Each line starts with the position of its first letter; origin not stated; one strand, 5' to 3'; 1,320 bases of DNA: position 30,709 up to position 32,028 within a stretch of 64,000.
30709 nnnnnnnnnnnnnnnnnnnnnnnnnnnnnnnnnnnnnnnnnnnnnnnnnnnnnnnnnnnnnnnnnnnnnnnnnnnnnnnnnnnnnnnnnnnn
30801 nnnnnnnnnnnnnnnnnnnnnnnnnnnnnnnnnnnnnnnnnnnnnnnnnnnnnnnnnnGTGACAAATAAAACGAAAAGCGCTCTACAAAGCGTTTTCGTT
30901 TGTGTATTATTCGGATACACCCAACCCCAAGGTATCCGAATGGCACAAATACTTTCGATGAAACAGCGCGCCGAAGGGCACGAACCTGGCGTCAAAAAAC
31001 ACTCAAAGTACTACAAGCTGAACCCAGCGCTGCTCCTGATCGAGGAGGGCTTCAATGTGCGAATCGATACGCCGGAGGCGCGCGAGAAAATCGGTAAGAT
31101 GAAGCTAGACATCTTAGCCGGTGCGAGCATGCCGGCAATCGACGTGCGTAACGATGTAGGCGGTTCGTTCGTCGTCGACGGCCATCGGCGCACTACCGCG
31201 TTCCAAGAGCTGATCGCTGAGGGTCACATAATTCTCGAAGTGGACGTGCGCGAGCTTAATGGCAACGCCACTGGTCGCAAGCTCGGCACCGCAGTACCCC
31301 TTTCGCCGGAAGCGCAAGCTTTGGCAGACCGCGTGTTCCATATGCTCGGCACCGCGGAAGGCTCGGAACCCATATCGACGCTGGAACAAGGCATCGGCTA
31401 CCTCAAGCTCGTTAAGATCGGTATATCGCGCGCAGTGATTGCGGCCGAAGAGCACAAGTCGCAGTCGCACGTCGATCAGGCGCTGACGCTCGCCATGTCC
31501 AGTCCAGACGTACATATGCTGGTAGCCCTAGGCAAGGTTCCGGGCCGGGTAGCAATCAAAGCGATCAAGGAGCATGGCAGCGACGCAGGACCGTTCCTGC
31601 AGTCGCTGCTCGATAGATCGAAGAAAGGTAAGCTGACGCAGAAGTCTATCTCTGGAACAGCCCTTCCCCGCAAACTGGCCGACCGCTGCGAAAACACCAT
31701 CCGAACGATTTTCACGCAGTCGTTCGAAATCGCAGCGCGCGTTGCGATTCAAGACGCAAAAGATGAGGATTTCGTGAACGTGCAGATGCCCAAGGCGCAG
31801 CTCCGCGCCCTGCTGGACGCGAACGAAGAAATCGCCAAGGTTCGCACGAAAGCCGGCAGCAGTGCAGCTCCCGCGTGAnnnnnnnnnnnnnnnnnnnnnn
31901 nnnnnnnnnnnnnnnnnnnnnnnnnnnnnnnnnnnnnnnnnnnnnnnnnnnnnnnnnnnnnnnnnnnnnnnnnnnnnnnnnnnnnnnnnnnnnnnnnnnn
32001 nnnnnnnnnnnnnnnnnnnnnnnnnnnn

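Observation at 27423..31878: IncP-like plasmid maintenance block inside a phage early region, suggesting a phage-plasmid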

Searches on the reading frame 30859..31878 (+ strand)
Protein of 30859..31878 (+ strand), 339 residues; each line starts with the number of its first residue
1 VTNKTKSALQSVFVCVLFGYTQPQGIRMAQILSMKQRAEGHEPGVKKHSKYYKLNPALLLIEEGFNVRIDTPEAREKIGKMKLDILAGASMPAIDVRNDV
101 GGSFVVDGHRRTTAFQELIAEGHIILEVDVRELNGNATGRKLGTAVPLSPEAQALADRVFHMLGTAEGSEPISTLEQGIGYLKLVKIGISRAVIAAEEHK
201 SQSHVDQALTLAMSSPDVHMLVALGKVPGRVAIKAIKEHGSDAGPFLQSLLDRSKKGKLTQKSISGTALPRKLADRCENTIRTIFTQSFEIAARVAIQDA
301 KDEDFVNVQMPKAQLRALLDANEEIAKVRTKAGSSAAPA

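Call 5: search_protein_families(library=pfam, proteins=[window:30859-31878:+], max_evalue=0.1)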
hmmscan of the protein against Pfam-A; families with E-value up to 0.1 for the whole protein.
window:30859-31878:+ (339 aa): 0 families

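Call 10: search_protein_families(library=phrogs, proteins=[window:30937-31878:+], max_evalue=0.01)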
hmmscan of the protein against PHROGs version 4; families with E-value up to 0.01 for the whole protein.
window:30937-31878:+ (313 aa): 1 family
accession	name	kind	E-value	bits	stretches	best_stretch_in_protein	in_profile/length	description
phrog_1033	-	DNA, RNA and nucleotide metabolism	1.6e-30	108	1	7-296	17-295/334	ParB-like partition protein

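Call 27: search_dna_similar(query=window:30937-31878:+, collection=phages, mode=protein, max_rows=25, max_evalue=0.001)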
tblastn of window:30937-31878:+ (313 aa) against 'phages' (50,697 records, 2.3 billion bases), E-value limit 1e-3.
Records with a match: 229; places in all: 229; records where one place covers at least 80% of the query: 103.
Best place of each record, by identity: <60% 229.
By first word of the organism name: Salmonella 114; Escherichia 28; Pseudomonas 20; Xanthomonas 10; Burkholderia 9; Klebsiella 9; Agrobacterium 4; Serratia 4; Shigella 4; Enterobacter 4; and 15 more.
By host as written in the record: - 75; Escherichia coli 17; Salmonella enterica 9; Salmonella enterica subsp. enterica serovar Typhimurium 9; Xanthomonas campestris pv. campestris GBBC 1419 8; Salmonella sp. 7; Pseudomonas aeruginosa 6; Klebsiella pneumoniae 6; and 68 more.
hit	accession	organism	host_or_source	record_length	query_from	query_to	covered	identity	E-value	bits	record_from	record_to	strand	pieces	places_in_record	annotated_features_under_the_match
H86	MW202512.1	Caudoviricetes sp.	Manatee Spring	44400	7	310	97%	31.0%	8e-30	125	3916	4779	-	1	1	chromosome partitioning protein parB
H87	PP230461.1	Bordetella phage PY223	Bordetella bronchiseptica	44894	33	305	87%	32.6%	6e-29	122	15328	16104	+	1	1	Spo0J: ParB-like nuclease domain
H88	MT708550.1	Achromobacter phage Mano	Achromobacter sp.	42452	35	293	83%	33.2%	2e-25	112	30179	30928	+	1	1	ParB-like dsDNA partitioning protein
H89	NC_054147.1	Achromobacter phage Mano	Achromobacter sp.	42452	35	293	83%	33.2%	2e-25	112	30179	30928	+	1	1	ParB-like partition protein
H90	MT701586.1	Burkholderia phage Mica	Burkholderia cenocepacia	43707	31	295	85%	32.1%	3e-23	105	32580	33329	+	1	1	putative partioning protein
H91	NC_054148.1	Burkholderia phage Mica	Burkholderia cenocepacia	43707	31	295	85%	32.1%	3e-23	105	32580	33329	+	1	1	ParB-like partition protein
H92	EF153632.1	Burkholderia phage BcepF1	-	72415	33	313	90%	29.6%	3e-14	79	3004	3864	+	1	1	ParB-like nuclease domain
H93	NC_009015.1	Burkholderia phage BcepF1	Burkholderia ambifaria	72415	33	313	90%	29.6%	3e-14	79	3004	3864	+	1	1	ParB-like partition protein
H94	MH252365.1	Ralstonia phage phiRSP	Ralstonia solanacearum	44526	36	274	76%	33.7%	6e-22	102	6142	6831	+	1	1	none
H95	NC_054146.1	Ralstonia phage phiRSP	Ralstonia solanacearum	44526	36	274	76%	33.7%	6e-22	102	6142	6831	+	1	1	none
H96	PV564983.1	Bordetella phage PBb001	Bordetella bronchiseptica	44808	33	249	69%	36.8%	2e-27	118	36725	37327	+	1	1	ParB-like nuclease domain protein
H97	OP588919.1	Curvibacter phage PCA1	Curvibacter sp. AEP1.3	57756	6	221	69%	36.1%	2e-25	112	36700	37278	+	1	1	ParB-like partition protein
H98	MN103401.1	Bordetella phage vB_BbrS_PHB09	Bordetella bronchiseptica Bb01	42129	18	247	73%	33.6%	2e-21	100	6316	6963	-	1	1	putative transcriptional regulator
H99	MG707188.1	Pseudomonas phage TC7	Pseudomonas aeruginosa PA1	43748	36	294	83%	29.7%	3e-18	91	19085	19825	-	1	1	putative chromosome partitioning protein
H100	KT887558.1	Pseudomonas phage phi2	Pseudomonas aeruginosa WH-SGI-V-07173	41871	36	294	83%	29.3%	9e-18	90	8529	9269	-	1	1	ParB-like partition protein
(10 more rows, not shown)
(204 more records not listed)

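Call 40: search_solved_structures(query=window:30937-31878:+, max_evalue=1, show_alignments=2)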
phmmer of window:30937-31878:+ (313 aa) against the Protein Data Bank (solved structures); distinct sequences matched with E-value up to 1: 0.

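Call 51: search_protein_families(library=pfam, proteins=[window:30937-31878:+], max_evalue=1)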
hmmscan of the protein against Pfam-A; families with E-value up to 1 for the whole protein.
window:30937-31878:+ (313 aa): 0 families

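Call 52: find_homologous_proteins(query=window:30937-31878:+, max_evalue=0.00001)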
Query window:30937-31878:+ (313 aa): 12 proteins with E <= 0.00001 among 8000 candidates.
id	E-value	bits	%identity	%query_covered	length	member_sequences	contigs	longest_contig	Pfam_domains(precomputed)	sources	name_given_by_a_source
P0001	3.1e-192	655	100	98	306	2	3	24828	-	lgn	-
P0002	1.4e-91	325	58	96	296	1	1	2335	-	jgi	-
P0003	9.0e-63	231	45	96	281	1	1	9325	-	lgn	-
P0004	2.4e-38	150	36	88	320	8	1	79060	-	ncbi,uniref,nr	ncbi:hypothetical protein [Burkholderia contaminans]|uniref:hypothetical protein n=1 Tax=Burkholderi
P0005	4.3e-36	143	34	98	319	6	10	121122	-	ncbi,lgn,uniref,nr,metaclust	ncbi:conserved hypothetical protein (plasmid) [Paraburkholderia phytofirmans PsJN]|uniref:ParB domai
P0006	1.8e-32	131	36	92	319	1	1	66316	PF17762.9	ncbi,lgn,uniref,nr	ncbi:hypothetical protein WT12_08560 [Burkholderia territorii]|uniref:hypothetical protein n=1 Tax=B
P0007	6.2e-29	120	34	96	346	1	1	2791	-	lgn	-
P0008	2.5e-16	78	29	87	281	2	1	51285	PF17762.9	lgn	-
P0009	8.0e-15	73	28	94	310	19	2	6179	PF17762.9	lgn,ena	-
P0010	9.5e-15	73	32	68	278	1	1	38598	PF17762.9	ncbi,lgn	-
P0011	4.8e-7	48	33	63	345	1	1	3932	PF17762.9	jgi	jgi:ParB-like chromosome segregation protein Spo0J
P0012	5.6e-7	48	29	64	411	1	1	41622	PF17762.9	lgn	-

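Call 53: search_dna_similar(query=window:30937-31878:+, collection=plasmids, mode=protein, max_rows=25, max_evalue=0.000001)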
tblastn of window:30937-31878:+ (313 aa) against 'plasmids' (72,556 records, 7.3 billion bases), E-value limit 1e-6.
Records with a match: 521; places in all: 539; records where one place covers at least 80% of the query: 114.
Best place of each record, by identity: <60% 521.
By first word of the organism name: Klebsiella 131; Escherichia 98; Providencia 64; Citrobacter 45; Salmonella 40; Proteus 31; Enterobacter 31; Vibrio 11; Enterobacteriaceae 8; Burkholderia 6; and 23 more.
By predicted mobility (MOB-suite, as given by PLSDB): conjugative 442; non-mobilizable 46; mobilizable 33.
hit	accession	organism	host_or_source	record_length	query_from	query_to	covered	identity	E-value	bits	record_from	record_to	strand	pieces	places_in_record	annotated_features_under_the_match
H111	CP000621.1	Burkholderia vietnamiensis G4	-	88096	1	297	95%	37.7%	6e-35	141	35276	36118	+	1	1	hypothetical protein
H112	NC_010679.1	Paraburkholderia phytofirmans PsJN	-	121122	6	303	95%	35.1%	8e-42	161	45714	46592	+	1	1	hypothetical protein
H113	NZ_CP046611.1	Burkholderia contaminans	cell culture,cucumber rhizosphere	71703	6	282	88%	36.9%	4e-45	171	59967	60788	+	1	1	hypothetical protein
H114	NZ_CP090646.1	Burkholderia contaminans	sheep,milk,milk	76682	6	282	88%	36.9%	4e-45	171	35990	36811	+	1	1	hypothetical protein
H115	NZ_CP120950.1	Burkholderia contaminans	Homo sapiens,Whole organism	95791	6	282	88%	36.9%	4e-45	171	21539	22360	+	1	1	hypothetical protein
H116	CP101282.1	Burkholderia sp. FXe9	bacteria,soil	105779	6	282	88%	36.9%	4e-45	171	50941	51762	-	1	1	hypothetical protein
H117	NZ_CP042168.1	Burkholderia contaminans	soil,soil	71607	6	219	62%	48.5%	1e-33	170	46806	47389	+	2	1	hypothetical protein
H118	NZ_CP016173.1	Bordetella flabilis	Homo sapiens,sputum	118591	12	308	95%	30.9%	5e-21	100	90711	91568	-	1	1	hypothetical protein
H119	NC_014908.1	Alicycliphilus denitrificans BC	-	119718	10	305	95%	31.0%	3e-20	99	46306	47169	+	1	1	hypothetical protein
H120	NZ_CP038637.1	Cupriavidus oxalaticus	whole organism,sewage sludge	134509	7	305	96%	29.5%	3e-20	99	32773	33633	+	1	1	hypothetical protein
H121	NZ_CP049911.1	Diaphorobacter sp. HDW4A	Hydrophilus acuminatus,single bacterial ...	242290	7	269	84%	33.5%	1e-24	111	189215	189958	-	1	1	ParB/RepB/Spo0J family partition protein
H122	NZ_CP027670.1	Simplicispira suum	cell culture,Dust collector of pigpen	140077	15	305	93%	30.2%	1e-19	97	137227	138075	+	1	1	hypothetical protein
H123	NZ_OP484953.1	Cupriavidus gilardii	-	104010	7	305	96%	28.9%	4e-19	95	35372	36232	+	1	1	hypothetical protein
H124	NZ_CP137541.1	Xanthomonas euvesicatoria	tomato,cell culture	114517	6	258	81%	33.7%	6e-25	112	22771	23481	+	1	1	DNA translocase FtsK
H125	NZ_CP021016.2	Xanthomonas citri pv. phaseoli var. fuscans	Phaseolus vulgaris,cell culture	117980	6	258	81%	33.7%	6e-25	112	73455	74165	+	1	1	DNA translocase FtsK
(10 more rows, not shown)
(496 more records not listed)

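Call 54: get_annotated_region(hit=H113, flank=7000)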
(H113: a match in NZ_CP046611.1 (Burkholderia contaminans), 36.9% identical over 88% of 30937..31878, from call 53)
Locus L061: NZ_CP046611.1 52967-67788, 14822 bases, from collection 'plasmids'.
description: Burkholderia contaminans strain XL73 plasmid unnamed2, complete sequence
organism: Burkholderia contaminans (NCBI taxid 488447)
taxonomy: Bacteria; Pseudomonadota; Betaproteobacteria; Burkholderiales; Burkholderiaceae; Burkholderia; Burkholderia contaminans
host: -; source: cell culture,cucumber rhizosphere; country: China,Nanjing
typing (MOB-suite, as given by PLSDB): mobilizable; relaxase MOBF
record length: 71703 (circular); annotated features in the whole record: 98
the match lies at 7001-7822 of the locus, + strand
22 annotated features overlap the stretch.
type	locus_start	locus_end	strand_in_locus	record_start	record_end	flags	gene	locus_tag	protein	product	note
CDS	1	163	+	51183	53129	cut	-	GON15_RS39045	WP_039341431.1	ATPase, T2SS/T4P/T4SS family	-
CDS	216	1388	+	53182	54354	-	-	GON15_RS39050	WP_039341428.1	hypothetical protein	-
CDS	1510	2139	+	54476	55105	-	-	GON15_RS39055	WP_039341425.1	type 4 pilus major pilin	-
CDS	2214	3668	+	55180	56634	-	-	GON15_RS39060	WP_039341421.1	hypothetical protein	-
CDS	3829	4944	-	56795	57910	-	-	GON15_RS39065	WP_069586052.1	hypothetical protein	-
CDS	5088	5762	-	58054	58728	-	-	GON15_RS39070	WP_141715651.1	hypothetical protein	-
CDS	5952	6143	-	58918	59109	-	-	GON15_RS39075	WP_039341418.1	helix-turn-helix domain-containing protein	-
CDS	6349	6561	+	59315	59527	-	-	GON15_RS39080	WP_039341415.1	hypothetical protein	-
CDS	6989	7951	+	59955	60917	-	-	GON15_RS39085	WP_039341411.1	hypothetical protein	-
CDS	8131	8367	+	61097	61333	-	-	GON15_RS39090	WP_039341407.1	hypothetical protein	-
CDS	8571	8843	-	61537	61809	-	-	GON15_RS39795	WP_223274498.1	hypothetical protein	-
CDS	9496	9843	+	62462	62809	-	-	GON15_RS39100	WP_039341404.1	hypothetical protein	-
CDS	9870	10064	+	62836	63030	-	-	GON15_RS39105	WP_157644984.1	hypothetical protein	-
CDS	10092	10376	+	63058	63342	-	-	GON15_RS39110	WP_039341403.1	hypothetical protein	-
CDS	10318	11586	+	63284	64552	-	-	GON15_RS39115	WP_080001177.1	IS256 family transposase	-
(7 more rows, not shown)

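Call 55: get_annotated_region(hit=H112, flank=7000)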
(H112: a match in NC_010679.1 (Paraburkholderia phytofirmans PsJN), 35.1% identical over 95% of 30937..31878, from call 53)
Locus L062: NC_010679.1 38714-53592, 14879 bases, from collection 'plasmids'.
description: Paraburkholderia phytofirmans PsJN plasmid pBPHYT01, complete sequence
organism: Paraburkholderia phytofirmans PsJN (NCBI taxid 398527)
taxonomy: Bacteria; Pseudomonadota; Betaproteobacteria; Burkholderiales; Burkholderiaceae; Paraburkholderia; Paraburkholderia phytofirmans; Paraburkholderia phytofirmans PsJN
host: -; source: -; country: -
typing (MOB-suite, as given by PLSDB): conjugative; replicon rep_cluster_948; relaxase MOBF; mating-pair formation MPF_T
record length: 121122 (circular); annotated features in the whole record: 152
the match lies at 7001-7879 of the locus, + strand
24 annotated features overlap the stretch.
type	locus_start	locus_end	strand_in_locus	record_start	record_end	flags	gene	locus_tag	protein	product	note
CDS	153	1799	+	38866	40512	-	-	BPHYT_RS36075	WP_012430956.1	DUF4942 domain-containing protein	-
CDS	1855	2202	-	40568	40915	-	-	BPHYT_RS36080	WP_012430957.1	hypothetical protein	-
CDS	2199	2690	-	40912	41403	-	-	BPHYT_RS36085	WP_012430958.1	hypothetical protein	-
CDS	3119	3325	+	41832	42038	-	-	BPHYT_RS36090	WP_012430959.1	hypothetical protein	-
CDS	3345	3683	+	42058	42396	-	-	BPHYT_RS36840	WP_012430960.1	hypothetical protein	-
CDS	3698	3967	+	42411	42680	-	-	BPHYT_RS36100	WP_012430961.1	hypothetical protein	-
CDS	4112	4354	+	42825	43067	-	-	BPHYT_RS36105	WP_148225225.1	hypothetical protein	-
CDS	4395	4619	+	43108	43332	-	-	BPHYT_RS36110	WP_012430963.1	hypothetical protein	-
CDS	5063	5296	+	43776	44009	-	-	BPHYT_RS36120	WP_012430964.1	hypothetical protein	-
CDS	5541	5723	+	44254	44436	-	-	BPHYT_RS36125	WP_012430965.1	hypothetical protein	-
CDS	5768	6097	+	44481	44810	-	-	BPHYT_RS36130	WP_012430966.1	hypothetical protein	-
CDS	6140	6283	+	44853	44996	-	-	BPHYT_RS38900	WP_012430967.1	hypothetical protein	-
CDS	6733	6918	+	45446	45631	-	-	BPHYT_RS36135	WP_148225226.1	hypothetical protein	-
CDS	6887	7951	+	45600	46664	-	-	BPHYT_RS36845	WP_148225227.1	hypothetical protein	-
CDS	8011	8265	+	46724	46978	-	-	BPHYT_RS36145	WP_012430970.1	hypothetical protein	-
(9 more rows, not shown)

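Call 76: search_protein_families(library=ncbifam, proteins=[window:30937-31878:+], max_evalue=0.01)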
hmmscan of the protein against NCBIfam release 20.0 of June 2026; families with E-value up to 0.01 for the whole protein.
window:30937-31878:+ (313 aa): 0 families

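Call 100: find_encoding_contigs(protein=P0003, flank=10000, max_places=2)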
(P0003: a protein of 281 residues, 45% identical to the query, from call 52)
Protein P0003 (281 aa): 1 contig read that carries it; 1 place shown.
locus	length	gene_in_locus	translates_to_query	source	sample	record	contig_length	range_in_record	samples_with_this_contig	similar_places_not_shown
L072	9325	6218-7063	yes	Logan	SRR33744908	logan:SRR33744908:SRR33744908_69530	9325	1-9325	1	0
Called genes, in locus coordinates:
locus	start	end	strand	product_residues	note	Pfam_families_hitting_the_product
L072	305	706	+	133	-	-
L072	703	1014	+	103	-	-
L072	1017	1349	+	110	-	-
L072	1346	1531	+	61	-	-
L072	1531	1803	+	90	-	-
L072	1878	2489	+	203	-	-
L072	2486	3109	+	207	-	PF25185:Tad3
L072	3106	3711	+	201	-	-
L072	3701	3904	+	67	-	-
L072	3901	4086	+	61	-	-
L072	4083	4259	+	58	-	-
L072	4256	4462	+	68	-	-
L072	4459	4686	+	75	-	-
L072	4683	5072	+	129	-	-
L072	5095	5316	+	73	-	-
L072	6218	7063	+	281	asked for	-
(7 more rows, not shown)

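Call 120: search_solved_structures(query=A3, max_evalue=1, show_alignments=1)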
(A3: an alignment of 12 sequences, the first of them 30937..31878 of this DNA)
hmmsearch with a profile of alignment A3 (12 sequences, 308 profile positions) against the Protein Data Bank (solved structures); distinct sequences matched with E-value up to 1: 17.
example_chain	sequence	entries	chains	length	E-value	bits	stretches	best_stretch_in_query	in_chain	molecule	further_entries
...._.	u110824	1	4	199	6.5e-16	62.1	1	49-184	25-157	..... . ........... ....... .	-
7bnr_A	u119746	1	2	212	2.9e-15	59.9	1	49-191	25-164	ParB family protein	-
7bnk_A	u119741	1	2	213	3e-15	59.9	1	49-191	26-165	ParB family protein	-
7o0n_A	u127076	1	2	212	1.1e-14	58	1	49-191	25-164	ParB family protein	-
1vz0_A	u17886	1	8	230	9.4e-14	55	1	48-191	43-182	Chromosome-partitioning protein Spo0J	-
4umk_A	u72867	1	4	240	5.1e-13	52.6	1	49-206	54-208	PROBABLE CHROMOSOME-PARTITIONING PROTEIN PARB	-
7nfu_A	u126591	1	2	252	2.3e-12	50.4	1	49-230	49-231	Nucleoid occlusion protein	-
7ng0_A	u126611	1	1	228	2.8e-12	50.1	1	49-230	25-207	Nucleoid occlusion protein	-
7ol9_A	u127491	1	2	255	2.9e-12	50.1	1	49-232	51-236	Nucleoid occlusion protein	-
6t1f_A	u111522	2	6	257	1.8e-11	47.5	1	49-189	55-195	Chromosome-partitioning protein ParB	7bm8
6s6h_A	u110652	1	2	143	8.4e-07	32.1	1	124-189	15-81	Chromosome-partitioning protein ParB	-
6y93_A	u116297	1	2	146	2.3e-06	30.7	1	121-232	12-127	Nucleoid occlusion protein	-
8qa8_A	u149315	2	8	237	0.00016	24.7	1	50-183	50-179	Transcriptional repressor protein KorB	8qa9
1r71_A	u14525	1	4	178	0.0015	21.5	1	107-183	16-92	Transcriptional repressor protein korB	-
2ntz_A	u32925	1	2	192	0.025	17.4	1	131-175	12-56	ParB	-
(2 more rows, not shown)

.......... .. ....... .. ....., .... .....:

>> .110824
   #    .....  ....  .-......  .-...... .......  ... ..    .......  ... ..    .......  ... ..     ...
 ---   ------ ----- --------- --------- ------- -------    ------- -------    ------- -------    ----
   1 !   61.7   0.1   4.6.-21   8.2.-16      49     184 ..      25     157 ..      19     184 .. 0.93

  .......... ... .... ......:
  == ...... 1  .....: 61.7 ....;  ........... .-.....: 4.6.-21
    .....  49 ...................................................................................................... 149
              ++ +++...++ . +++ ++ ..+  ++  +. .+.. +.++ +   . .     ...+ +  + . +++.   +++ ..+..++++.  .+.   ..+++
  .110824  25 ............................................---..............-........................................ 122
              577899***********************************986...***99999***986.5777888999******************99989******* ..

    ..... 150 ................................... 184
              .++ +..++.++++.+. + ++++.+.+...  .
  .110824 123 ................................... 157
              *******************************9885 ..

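Call 125: predict_structure(alignment_id=A3)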
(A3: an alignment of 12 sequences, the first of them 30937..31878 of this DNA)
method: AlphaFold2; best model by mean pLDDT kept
length: 313 residues; sequences in the alignment: 12
mean_pLDDT: 81.4   pTM: 0.69
mean pLDDT of the five models: 81.4, 78.7, 78.4, 78.3, 78.2
residues with pLDDT >= 90: 155; 70-90: 70; 50-70: 79; < 50: 9
segments of 3 or more residues with pLDDT < 50: 307-313
pLDDT, mean of each block of 10 residues (from residue 1): 79 92 91 85 83 94 92 90 92 95 84 69 89 86 78 94 94 95 96 93 94 93 88 76 52 58 65 59 62 68 51 33
secondary structure, 60 per line:
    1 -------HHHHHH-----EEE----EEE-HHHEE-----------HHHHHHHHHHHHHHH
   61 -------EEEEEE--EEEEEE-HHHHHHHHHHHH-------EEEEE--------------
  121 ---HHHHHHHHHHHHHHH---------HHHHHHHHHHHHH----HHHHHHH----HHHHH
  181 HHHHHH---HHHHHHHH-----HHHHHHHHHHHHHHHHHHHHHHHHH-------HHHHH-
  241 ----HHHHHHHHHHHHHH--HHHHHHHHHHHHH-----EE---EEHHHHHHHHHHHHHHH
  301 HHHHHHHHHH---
elements in order: H8-13 E19-21 E26-28 H46-60 E68-73 E76-81 H83-94 E102-106 H124-138 H148-160 H165-171 H176-186 H190-197 H203-227 H235-239 H245-258 H261-273 H286-310
